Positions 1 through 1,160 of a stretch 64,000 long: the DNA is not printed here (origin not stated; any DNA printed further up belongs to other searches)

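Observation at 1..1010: Hidden second YcaO (TfuA-associated type) divergent from the azole RiPP operon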

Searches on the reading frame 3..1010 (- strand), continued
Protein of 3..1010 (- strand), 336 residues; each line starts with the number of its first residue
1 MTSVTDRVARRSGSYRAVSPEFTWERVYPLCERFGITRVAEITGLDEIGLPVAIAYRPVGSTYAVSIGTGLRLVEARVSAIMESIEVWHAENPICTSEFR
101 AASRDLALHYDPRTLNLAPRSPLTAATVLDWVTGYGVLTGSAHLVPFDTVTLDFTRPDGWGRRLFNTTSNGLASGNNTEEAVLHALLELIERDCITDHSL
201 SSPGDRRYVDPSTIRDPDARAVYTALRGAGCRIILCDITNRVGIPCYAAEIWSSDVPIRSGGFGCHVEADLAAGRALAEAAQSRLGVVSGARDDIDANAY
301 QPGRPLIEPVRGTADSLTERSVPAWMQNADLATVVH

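Call 16: search_protein_families(library=pfam, proteins=[P0001, L001:11187-11543:+, L001:11625-12974:+, L001:13063-15156:+, L001:15204-15911:+, L001:16905-17534:+, L001:17534-17944:+], max_evalue=0.01)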
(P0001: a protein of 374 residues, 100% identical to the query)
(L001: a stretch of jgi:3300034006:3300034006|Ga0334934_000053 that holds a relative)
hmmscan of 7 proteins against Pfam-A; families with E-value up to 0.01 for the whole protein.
P0001 (374 aa): 1 family
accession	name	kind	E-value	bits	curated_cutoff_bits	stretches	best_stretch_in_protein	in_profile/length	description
PF02624.21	YcaO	-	4e-64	217.4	25.7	1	51-356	2-325/325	YcaO cyclodehydratase, ATP-ad Mg2+-binding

L001:11187-11543:+ (118 aa): 0 families

L001:11625-12974:+ (449 aa): 1 family
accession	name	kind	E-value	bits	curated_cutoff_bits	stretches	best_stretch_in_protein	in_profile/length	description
PF07812.18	TfuA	-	8.9e-43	145.3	30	1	50-169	1-119/119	TfuA-like protein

L001:13063-15156:+ (697 aa): 2 families
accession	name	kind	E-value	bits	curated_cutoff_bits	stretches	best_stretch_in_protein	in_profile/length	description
PF04055.27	Radical_SAM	-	3e-12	47.5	29.5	1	298-462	1-166/166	Radical SAM superfamily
PF02310.24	B12-binding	-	1.7e-06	28.3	32.1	1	154-236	43-119/121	B12 binding domain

L001:15204-15911:+ (235 aa): 1 family
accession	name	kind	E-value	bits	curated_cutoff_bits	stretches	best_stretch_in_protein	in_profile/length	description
PF01903.22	CbiX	-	3.7e-18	66.2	22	1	14-108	1-105/106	CbiX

L001:16905-17534:+ (209 aa): 7 families
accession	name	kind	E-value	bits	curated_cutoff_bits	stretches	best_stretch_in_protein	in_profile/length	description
PF18765.7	Polbeta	-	2.1e-05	25.1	26.9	1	107-151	13-58/93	Polymerase beta, Nucleotidyltransferase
PF12802.13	MarR_2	-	9.9e-05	22.9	27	1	12-66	5-57/61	MarR family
PF01909.29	NTP_transf_2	-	0.00011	22.9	21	1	103-137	12-44/93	Nucleotidyltransferase domain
PF03445.19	DUF294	-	0.00014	22.2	21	1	84-150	23-92/138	Putative nucleotidyltransferase DUF294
PF05719.16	GPP34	-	0.0016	18.9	29.1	1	7-129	51-170/201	Golgi phosphoprotein 3 (GPP34)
PF22600.2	MTPAP-like_central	-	0.0023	18.5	27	1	87-157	20-89/139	Poly(A) RNA polymerase, mitochondrial-like, central palm domain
PF07848.18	PaaX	-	0.0078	16.9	24.8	0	44-73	38-67/70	PaaX-like protein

L001:17534-17944:+ (136 aa): 0 families
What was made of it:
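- On TfuA-associated (thioamide-forming) YcaO: PF02624 E 4e-64 for the full-length protein (call 16).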

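Call 19: find_related_loci(query=A1, collection=genome_contigs, flank=10000)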
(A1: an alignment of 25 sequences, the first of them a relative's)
Query A1 (374 aa) in genome_contigs; peptide patterns used: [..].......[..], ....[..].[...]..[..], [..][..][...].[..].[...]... (x = any residue, [..] = any of these).
168 stretches matched a pattern; 100 encode a relative of the query (tblastn E <= 1e-3); the best 80 are kept; 80 distinct loci.
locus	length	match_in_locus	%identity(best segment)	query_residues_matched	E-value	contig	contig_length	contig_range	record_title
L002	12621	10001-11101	55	1-370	5e-122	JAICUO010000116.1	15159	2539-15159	MAG: Streptosporangiaceae bacterium isolate GZL_ISSM_2_bin.89 k141_4444062_length_15159_cov_9.9868, whole genome shotgun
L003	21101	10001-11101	55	4-371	4e-120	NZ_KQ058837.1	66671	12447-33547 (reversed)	Micromonospora sp. HK10 Scaffold194, whole genome shotgun sequence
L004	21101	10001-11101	55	4-371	5e-120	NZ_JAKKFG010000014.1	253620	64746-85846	Micromonospora salmantinae strain PSH03 PSH03_14, whole genome shotgun sequence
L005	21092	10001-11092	55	4-368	1e-119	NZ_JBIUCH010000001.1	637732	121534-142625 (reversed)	Micromonospora sp. NPDC051925 NPDC051925_83_E5.ctg-0001, whole genome shotgun sequence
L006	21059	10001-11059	56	3-359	6e-119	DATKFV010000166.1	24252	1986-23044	MAG TPA_asm: Streptosporangiaceae bacterium isolate SMAG_U14534 k141_71831, whole genome shotgun sequence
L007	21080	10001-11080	55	4-363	5e-119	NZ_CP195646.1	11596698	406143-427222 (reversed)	Actinoplanes sp. HUAS TT8 chromosome, complete genome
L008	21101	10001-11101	55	4-371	2e-120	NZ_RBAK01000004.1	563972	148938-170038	Micromonospora endolithica strain JCM 12677 contig0004, whole genome shotgun sequence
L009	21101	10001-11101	54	4-371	4e-118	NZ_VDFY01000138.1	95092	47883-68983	Micromonospora orduensis strain S2509 NODE_7_length_95092_cov_11.3197_ID_13, whole genome shotgun sequence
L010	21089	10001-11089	55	6-372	5e-118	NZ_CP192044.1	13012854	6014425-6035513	Dactylosporangium sp. CA-092794 chromosome, complete genome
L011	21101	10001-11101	54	4-371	5e-118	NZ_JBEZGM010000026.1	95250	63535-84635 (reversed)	Micromonospora sp. NPDC048835 NPDC048835_49_E5.ctg-0026, whole genome shotgun sequence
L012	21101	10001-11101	54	4-371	5e-118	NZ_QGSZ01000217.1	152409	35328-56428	Micromonospora inaquosa strain LB39 NODE_1_length_152409_cov_8.00965_ID_1, whole genome shotgun sequence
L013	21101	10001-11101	54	4-371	1e-117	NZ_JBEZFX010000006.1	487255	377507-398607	Micromonospora parva strain NPDC048896 NPDC048896_77_E8.ctg-0006, whole genome shotgun sequence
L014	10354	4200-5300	54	4-371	8e-118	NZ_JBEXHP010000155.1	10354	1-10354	Micromonospora sp. NPDC005220 NPDC005220_18_C1.ctg-0155, whole genome shotgun sequence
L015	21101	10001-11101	54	4-371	9e-118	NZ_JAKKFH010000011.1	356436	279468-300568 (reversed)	Micromonospora alfalfae strain MED01 MED01_11, whole genome shotgun sequence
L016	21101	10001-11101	54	4-371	9e-118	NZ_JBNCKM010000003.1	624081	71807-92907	Micromonospora sp. DT53 NODE_3_length_624081_cov_29.377547, whole genome shotgun sequence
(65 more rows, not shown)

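Call 32: search_solved_structures(query=P0001, max_evalue=0.001, show_alignments=1)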
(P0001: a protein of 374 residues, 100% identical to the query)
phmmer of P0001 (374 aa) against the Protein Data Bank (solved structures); distinct sequences matched with E-value up to 0.001: 5.
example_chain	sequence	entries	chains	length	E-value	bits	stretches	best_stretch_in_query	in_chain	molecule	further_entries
6pe3_A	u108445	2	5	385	2.1e-26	96.3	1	2-278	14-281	Uncharacterized protein MJ1094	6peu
4bs9_A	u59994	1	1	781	7.9e-15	58.1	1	111-358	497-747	TRUD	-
4v1t_A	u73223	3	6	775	2e-13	53.6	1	72-358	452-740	LYND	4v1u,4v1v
7u58_A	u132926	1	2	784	1.6e-10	44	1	105-355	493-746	MusD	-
6ci7_A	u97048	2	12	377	0.00012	24.7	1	29-273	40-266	YcaO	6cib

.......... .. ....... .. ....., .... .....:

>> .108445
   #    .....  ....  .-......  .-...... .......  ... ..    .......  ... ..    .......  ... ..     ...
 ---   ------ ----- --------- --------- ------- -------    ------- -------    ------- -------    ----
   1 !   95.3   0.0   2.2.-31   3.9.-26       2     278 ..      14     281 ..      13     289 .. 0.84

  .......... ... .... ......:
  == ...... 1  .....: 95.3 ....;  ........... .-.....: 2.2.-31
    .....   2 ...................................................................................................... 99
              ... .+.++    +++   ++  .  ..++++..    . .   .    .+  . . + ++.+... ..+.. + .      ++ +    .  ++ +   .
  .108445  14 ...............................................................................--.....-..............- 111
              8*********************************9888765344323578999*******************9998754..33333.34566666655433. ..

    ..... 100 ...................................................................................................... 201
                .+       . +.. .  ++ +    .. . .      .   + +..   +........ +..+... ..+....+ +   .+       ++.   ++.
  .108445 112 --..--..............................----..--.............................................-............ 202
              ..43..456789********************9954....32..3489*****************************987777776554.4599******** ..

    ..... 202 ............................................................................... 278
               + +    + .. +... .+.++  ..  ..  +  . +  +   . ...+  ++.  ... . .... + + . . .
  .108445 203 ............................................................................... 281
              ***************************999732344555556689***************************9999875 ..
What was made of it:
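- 1..1010 (-): ycaO, a standalone TfuA-associated type. The window holds codons 1-336 of about 391; the rest lies left of the window. Best PDB sequence match is the M. jannaschii thioamide YcaO 6pe3, E 2e-26 (call 32).
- On TfuA-associated (thioamide-forming) YcaO: PDB MJ1094 gives E 2e-26 against 8e-15 for TruD and 2e-13 for LynD (call 32).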

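Call 33: search_solved_structures(query=L001:11625-12974:+, max_evalue=1)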
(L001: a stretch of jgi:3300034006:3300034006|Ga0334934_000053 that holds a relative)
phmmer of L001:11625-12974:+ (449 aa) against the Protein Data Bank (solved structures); distinct sequences matched with E-value up to 1: 1.
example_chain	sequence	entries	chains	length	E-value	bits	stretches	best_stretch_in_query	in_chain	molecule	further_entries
6xp8_A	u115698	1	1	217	1.1e-28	103.6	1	4-175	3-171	TfuA domain-containing protein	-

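Call 38: search_solved_structures(query=L001:12985-15156:+, max_evalue=1)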
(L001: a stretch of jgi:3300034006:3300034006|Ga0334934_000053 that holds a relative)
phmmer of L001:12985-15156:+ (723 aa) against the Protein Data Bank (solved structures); distinct sequences matched with E-value up to 1: 3.
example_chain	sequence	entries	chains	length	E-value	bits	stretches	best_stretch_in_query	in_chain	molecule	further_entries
7kdx_A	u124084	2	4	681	0.0019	19.9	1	192-347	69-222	Methyltransferase TokK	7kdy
3l40_A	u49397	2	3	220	0.6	11.7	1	56-143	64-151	BRCT-containing protein 1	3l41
6p78_A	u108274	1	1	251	0.8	11.3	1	320-345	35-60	Queuine lyase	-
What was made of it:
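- Tried and rejected: The B12 radical SAM has no informative solved relative; TokK gives E 0.002 (call 38).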

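Call 42: find_homologous_proteins(query=L001:12270-12974:+, max_evalue=0.001)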
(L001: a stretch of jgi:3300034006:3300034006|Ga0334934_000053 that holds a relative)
Query L001:12270-12974:+ (234 aa): 1 proteins with E <= 0.001 among 2439 candidates.
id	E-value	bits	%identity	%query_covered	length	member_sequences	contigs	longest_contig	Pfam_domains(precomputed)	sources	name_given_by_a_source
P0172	8.0e-38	148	41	84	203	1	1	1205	-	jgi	jgi:hypothetical protein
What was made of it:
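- Tried and rejected: A search of the 5.8-billion-protein collection with the roughly 235-aa C-terminal extension of TfuA returned one uninformative hit (call 42).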

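Call 51: predict_structure(alignment_id=A1)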
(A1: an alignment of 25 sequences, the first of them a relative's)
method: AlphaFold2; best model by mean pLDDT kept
length: 374 residues; sequences in the alignment: 25
mean_pLDDT: 87.6   pTM: 0.89
mean pLDDT of the five models: 87.6, 86.0, 85.0, 84.5, 83.9
residues with pLDDT >= 90: 238; 70-90: 93; 50-70: 35; < 50: 8
segments of 3 or more residues with pLDDT < 50: 367-374
pLDDT, mean of each block of 10 residues (from residue 1): 92 95 82 91 87 94 93 92 95 91 88 97 96 82 72 92 97 93 86 93 95 94 95 92 93 95 90 72 78 68 73 94 97 96 92 83 51 37
secondary structure, 60 per line:
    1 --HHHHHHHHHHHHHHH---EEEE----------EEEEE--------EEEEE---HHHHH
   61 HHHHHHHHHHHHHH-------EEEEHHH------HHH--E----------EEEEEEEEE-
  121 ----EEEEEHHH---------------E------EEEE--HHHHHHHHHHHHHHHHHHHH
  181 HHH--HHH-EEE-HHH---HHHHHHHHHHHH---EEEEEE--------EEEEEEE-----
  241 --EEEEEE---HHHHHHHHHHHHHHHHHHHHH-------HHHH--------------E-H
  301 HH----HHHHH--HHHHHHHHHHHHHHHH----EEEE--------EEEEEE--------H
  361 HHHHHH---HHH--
elements in order: H3-17 E21-24 E35-39 E48-52 H56-74 E82-85 E111-119 E125-129 E155-158 H161-183 E190-192 H200-211 E215-220 E229-235 E243-248 H252-272 H280-283 H307-311 H314-329 E334-337 E346-351 H360-366

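Call 54: fold_search(model_id=the predicted structure, library=pdb)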
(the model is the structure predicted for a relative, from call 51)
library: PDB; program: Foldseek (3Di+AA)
matches with E <= 10: 363; with E <= 0.001: 41
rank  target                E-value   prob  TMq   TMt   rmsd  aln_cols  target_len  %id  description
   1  6peu_B                1.2e-24  1.00  0.79  0.77   4.4       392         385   24  Structure of YcaO enzyme from Methanocaldococcus jannaschii in complex with peptide (released 2019-11-06)
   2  6peu_D                4.4e-24  1.00  0.81  0.80   3.7       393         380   25  Structure of YcaO enzyme from Methanocaldococcus jannaschii in complex with peptide (released 2019-11-06)
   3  6peu_C                9.0e-24  1.00  0.81  0.79   3.6       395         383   25  Structure of YcaO enzyme from Methanocaldococcus jannaschii in complex with peptide (released 2019-11-06)
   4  6peu_A                1.4e-23  1.00  0.81  0.79   3.7       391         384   26  Structure of YcaO enzyme from Methanocaldococcus jannaschii in complex with peptide (released 2019-11-06)
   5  6pe3                  5.0e-23  1.00  0.74  0.74   5.4       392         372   24  Structure of YcaO enzyme from Methanocaldococcus jannaschii in complex with ATP (released 2020-01-08)
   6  4v1v_A                9.4e-20  1.00  0.77  0.40   4.2       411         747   20  Heterocyclase in complex with substrate and Cofactor (released 2015-01-14)
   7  4v1t_A                9.5e-19  1.00  0.77  0.40   5.5       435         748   20  Heterocyclase in complex with substrate and Cofactor (released 2015-01-14)
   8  4v1u_B                1.0e-18  1.00  0.78  0.41   4.3       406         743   20  Heterocyclase in complex with substrate and Cofactor (released 2015-01-14)
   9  4v1v_B                1.1e-18  1.00  0.77  0.40   4.4       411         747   20  Heterocyclase in complex with substrate and Cofactor (released 2015-01-14)
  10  4v1u_A                1.2e-18  1.00  0.75  0.40   4.8       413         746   19  Heterocyclase in complex with substrate and Cofactor (released 2015-01-14)
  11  6ci7_F                1.4e-18  1.00  0.74  0.76   5.2       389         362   21  The structure of YcaO from Methanopyrus kandleri bound with AMPPCP and Mg2+ (released 2018-03-21)
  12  4v1t_B                2.1e-18  1.00  0.76  0.40   4.6       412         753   20  Heterocyclase in complex with substrate and Cofactor (released 2015-01-14)
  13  6ci7_A                2.3e-18  1.00  0.72  0.73   5.1       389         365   23  The structure of YcaO from Methanopyrus kandleri bound with AMPPCP and Mg2+ (released 2018-03-21)
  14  6cib_A                2.4e-18  1.00  0.72  0.74   5.1       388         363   23  The structure of YcaO from Methanopyrus kandleri bound with AMPPCP and Mg2+ (released 2018-03-21)
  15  7u58_A                3.8e-18  1.00  0.74  0.44   5.7       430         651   18  YcaO-mediated ATP-dependent peptidase activity in ribosomal peptide biosynthesis (released 2022-11-02)
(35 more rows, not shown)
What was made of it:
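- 1..1010 (-): The AF2 model (pLDDT 87.6) has 6peu as its top Foldseek hit, TM 0.8 (calls 51, 54).
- On TfuA-associated (thioamide-forming) YcaO: The top five Foldseek hits are all MJ1094 (call 54).
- Its best solved relative is the M. jannaschii thioamide YcaO, by sequence (E 2e-26, against 8e-15 for TruD; call 32) and by fold (6peu, TM about 0.8; call 54). MusD, LynD and TruD are significant structural and sequence matches (calls 32, 54).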

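Call 58: find_encoding_contigs(protein=P0002, flank=10000, max_places=3)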
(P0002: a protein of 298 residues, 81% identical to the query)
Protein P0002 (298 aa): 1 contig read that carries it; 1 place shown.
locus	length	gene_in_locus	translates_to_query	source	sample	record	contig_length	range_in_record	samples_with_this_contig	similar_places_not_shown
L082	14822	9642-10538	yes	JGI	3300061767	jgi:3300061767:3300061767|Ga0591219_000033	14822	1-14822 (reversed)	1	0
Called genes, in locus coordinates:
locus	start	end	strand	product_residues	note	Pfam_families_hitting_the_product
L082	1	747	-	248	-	?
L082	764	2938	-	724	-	PF03412:Peptidase_C39, PF00664:ABC_membrane, PF00005:ABC_tran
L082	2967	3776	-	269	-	-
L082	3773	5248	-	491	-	PF22767:ThcOx, PF00881:Nitroreductase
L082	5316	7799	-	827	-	PF02624:YcaO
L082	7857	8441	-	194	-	-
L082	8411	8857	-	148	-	PF26366:DUF8094 (weak)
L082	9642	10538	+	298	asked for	PF02624:YcaO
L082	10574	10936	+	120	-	-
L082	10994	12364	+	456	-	PF07812:TfuA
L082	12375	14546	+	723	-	PF02310:B12-binding (weak), PF04055:Radical_SAM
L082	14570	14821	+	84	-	?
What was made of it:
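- The closest relative, L082 (81% identity), has the same divergent layout (call 58).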

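Call 59: find_encoding_contigs(protein=P0003, flank=10000, max_places=3)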
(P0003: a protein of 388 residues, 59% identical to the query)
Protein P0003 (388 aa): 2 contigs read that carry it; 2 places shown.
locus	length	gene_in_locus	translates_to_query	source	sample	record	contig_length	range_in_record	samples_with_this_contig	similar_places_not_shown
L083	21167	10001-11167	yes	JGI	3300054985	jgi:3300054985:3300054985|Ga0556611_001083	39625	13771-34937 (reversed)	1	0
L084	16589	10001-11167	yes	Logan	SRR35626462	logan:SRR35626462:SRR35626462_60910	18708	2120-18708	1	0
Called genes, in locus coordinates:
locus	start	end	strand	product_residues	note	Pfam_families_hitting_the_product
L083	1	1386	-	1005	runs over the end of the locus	PF00664:ABC_membrane, PF00005:ABC_tran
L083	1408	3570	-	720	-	PF03412:Peptidase_C39, PF00664:ABC_membrane, PF00005:ABC_tran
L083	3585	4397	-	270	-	PF25919:BSH_CusB (weak)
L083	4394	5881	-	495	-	PF22767:ThcOx, PF00881:Nitroreductase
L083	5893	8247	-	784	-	PF02624:YcaO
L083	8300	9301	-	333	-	PF26366:DUF8094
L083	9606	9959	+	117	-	-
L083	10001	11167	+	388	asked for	PF02624:YcaO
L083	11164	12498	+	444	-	PF07812:TfuA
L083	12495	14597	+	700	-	PF02310:B12-binding, PF04055:Radical_SAM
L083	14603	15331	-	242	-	PF13411:MerR_1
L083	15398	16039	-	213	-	-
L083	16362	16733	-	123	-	PF00254:FKBP_C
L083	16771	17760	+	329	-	PF01073:3Beta_HSD, PF01370:Epimerase, PF04321:RmlD_sub_bind, PF07993:NAD_binding_4, PF16363:GDP_Man_Dehyd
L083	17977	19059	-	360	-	PF07992:Pyr_redox_2, PF13450:NAD_binding_8 (faint), PF00070:Pyr_redox (weak)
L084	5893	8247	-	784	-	PF02624:YcaO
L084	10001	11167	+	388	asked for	PF02624:YcaO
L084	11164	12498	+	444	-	PF07812:TfuA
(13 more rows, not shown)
